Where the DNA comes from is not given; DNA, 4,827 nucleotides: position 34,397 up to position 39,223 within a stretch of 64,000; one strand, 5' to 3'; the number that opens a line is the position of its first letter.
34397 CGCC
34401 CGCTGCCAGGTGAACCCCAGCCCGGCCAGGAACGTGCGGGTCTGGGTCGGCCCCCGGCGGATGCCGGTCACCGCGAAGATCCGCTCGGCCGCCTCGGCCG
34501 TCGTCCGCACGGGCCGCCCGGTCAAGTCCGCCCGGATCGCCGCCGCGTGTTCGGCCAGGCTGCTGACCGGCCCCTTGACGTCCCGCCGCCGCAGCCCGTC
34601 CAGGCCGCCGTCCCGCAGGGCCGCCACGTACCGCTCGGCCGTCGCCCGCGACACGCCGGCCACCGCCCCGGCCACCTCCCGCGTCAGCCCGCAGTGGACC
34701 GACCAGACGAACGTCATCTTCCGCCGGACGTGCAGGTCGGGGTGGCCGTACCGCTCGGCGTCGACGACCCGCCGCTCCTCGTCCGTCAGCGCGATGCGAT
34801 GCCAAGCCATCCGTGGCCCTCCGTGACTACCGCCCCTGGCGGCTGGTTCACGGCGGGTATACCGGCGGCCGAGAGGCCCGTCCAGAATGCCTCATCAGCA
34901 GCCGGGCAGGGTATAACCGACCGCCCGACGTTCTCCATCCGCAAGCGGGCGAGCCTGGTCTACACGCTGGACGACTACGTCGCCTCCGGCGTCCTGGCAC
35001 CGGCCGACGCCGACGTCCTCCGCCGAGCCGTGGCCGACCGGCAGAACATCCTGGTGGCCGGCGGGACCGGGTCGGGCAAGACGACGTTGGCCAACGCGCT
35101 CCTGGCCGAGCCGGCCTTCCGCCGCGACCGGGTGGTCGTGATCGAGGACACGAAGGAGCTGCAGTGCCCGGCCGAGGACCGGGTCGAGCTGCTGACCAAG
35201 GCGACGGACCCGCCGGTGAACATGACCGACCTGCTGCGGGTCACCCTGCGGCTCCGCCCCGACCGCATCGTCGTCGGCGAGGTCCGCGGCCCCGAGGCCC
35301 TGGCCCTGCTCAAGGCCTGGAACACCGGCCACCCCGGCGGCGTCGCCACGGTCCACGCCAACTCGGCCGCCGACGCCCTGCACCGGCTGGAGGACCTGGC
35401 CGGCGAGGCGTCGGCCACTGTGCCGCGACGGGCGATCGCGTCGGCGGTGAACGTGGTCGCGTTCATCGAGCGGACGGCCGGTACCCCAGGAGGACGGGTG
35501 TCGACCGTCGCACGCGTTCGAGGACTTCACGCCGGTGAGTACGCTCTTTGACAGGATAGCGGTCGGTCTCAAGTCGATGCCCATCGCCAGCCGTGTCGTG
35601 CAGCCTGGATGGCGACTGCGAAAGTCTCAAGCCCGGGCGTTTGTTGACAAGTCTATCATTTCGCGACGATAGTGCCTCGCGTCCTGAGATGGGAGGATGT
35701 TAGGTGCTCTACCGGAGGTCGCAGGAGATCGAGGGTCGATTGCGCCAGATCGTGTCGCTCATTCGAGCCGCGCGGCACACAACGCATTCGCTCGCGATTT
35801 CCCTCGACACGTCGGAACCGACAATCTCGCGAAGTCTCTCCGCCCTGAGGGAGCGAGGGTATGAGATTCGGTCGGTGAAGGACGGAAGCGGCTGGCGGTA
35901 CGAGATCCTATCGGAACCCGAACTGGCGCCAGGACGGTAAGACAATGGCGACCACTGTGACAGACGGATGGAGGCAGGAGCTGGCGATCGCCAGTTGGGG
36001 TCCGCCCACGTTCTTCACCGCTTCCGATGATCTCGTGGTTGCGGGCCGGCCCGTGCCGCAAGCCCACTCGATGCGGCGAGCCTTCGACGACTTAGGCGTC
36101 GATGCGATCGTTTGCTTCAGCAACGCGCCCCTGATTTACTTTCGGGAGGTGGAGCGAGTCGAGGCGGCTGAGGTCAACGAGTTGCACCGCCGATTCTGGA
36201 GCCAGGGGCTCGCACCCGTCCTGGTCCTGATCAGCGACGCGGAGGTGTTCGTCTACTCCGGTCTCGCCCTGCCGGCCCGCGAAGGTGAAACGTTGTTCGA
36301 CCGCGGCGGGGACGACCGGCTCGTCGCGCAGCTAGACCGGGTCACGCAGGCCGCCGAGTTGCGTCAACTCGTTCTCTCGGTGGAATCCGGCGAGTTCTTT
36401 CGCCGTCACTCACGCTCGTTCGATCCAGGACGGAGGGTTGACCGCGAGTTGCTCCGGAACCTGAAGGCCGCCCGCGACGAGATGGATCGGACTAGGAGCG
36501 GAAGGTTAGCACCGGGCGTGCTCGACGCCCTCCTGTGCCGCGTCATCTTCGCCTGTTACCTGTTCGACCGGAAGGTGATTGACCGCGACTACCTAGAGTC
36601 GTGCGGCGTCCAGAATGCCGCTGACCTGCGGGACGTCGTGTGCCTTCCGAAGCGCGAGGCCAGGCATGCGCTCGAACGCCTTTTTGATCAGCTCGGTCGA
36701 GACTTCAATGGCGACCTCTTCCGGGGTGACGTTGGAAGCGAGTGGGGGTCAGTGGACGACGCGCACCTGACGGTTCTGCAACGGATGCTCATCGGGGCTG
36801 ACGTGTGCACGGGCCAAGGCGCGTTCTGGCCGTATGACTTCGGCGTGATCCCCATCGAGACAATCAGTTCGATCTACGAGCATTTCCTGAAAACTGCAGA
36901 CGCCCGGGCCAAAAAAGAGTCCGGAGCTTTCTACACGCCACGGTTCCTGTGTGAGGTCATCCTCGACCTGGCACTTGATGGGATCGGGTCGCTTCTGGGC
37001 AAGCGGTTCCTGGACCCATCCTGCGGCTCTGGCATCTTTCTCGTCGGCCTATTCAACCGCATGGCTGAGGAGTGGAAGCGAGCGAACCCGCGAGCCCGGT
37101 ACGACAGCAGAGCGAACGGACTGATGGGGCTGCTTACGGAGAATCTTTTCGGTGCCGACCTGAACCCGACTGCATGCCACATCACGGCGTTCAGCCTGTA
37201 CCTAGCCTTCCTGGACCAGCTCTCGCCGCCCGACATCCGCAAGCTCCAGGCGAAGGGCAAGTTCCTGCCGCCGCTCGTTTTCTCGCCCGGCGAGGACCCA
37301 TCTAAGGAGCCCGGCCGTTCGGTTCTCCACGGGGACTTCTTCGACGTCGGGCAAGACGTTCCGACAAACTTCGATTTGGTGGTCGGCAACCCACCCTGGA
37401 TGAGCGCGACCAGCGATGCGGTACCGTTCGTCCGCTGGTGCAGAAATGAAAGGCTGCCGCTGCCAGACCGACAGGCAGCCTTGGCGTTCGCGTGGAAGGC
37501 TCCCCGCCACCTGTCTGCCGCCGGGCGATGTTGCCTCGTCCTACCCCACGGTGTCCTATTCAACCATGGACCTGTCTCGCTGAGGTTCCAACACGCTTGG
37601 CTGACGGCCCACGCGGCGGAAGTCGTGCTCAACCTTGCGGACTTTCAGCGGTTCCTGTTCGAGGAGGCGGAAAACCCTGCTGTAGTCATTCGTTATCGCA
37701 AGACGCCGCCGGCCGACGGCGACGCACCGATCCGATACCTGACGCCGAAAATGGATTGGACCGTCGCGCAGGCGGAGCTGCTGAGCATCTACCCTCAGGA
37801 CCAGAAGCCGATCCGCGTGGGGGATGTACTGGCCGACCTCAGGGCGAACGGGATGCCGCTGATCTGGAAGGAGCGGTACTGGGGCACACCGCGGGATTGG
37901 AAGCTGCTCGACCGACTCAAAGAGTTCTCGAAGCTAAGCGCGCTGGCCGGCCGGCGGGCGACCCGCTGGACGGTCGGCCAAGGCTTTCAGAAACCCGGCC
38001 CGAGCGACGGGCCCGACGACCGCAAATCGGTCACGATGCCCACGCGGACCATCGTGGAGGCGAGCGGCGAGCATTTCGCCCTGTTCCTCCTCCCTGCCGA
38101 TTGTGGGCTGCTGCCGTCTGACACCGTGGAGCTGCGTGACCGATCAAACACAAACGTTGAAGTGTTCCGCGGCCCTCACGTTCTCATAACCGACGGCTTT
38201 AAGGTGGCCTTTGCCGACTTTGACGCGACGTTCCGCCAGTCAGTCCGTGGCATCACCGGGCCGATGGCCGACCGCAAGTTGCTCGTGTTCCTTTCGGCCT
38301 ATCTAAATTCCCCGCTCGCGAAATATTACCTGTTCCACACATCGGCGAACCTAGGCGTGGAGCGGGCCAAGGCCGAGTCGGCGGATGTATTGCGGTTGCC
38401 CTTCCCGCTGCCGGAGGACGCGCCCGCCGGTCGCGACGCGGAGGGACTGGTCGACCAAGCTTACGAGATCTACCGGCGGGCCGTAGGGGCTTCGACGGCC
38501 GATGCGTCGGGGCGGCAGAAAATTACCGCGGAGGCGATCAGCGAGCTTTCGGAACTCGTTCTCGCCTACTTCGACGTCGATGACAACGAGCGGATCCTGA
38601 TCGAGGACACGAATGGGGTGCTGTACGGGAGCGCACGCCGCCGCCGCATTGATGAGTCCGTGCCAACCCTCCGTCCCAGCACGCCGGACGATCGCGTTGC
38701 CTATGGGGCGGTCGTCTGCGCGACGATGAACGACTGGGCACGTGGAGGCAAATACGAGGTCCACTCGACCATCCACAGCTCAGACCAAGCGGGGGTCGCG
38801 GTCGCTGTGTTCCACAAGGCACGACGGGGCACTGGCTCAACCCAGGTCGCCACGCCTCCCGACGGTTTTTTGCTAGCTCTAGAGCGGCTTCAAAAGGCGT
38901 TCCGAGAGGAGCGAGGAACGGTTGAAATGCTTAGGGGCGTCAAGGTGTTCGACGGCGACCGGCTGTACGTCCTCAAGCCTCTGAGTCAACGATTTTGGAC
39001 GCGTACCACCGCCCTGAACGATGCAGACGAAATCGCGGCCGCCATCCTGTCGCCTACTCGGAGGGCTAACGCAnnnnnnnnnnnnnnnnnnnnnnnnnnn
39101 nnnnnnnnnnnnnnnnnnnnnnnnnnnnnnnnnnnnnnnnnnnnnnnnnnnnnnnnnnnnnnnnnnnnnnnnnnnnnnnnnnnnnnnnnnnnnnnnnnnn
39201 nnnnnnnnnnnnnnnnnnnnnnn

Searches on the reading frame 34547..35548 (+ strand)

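Call 41: search_protein_families(library=pfam, proteins=[window:34547-35548:+], max_evalue=0.001)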
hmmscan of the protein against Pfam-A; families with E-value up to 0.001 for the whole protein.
window:34547-35548:+ (334 aa): 7 families
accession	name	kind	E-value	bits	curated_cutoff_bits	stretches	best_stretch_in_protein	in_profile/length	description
PF00437.27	T2SSE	-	1e-36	126.9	24.9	1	130-305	108-273/370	Type II/IV secretion system protein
PF06414.18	Zeta_toxin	-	6.3e-05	22.9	22.3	1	167-201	18-52/199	Zeta toxin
PF13191.12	AAA_16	-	9.1e-05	23.5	32.6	1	156-262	14-104/167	AAA ATPase domain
PF20720.3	nSTAND3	-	0.00025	21.2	27.2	1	160-206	12-58/155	Novel STAND NTPase 3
PF10412.15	TrwB_AAD_bind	-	0.00025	20.5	20.5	1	164-200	14-50/387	Type IV secretion-system coupling protein DNA-binding domain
PF01580.24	FtsK_SpoIIIE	-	0.00067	19.6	24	0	163-191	39-65/221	FtsK/SpoIIIE family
PF13401.12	AAA_22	-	0.00079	20.2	27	0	164-224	4-63/130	AAA domain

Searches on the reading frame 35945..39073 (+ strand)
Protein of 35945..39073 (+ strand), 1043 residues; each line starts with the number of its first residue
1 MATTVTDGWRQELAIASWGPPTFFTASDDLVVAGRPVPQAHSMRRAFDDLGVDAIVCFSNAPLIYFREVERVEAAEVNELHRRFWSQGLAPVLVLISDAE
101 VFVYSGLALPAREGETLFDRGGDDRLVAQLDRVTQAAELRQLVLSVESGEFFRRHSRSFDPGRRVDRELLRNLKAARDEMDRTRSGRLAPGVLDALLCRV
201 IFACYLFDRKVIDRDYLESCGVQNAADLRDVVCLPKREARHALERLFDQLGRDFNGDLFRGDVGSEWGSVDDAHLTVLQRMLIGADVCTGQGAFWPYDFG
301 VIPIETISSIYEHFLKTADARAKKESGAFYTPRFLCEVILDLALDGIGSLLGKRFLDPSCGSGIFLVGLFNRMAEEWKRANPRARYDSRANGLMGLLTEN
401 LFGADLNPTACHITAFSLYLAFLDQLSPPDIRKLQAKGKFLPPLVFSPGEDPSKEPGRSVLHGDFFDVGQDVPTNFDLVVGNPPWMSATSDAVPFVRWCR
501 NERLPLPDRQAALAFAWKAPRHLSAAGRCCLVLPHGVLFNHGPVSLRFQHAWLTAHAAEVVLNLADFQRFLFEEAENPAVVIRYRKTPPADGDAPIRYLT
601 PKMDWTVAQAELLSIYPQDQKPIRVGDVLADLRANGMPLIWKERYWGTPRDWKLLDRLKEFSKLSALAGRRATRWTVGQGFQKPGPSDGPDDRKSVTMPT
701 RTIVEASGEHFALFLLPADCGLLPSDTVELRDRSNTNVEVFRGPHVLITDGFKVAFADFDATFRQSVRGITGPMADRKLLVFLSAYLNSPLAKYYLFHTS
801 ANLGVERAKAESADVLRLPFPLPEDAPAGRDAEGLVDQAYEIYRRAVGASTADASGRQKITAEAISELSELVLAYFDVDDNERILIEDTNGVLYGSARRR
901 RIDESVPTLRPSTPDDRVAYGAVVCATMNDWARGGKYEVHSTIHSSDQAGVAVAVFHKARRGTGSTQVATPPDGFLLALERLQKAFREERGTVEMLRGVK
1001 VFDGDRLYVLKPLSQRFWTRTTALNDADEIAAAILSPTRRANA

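Call 41: search_protein_families(library=pfam, proteins=[window:35945-39073:+], max_evalue=0.001)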
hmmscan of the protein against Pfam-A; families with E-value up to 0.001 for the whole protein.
window:35945-39073:+ (1043 aa): 3 families
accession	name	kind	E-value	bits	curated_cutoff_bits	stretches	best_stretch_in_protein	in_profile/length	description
PF02384.22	N6_Mtase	-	1.7e-18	67.4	20.4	2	305-416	4-95/311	N-6 DNA Methylase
PF07669.17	Eco57I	-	4.6e-10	40.3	25.3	1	399-568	1-169/171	Eco57I restriction-modification methylase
PF20473.4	MmeI_Mtase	-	0.00042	20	27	1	353-422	21-86/259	MmeI, DNA-methyltransferase domain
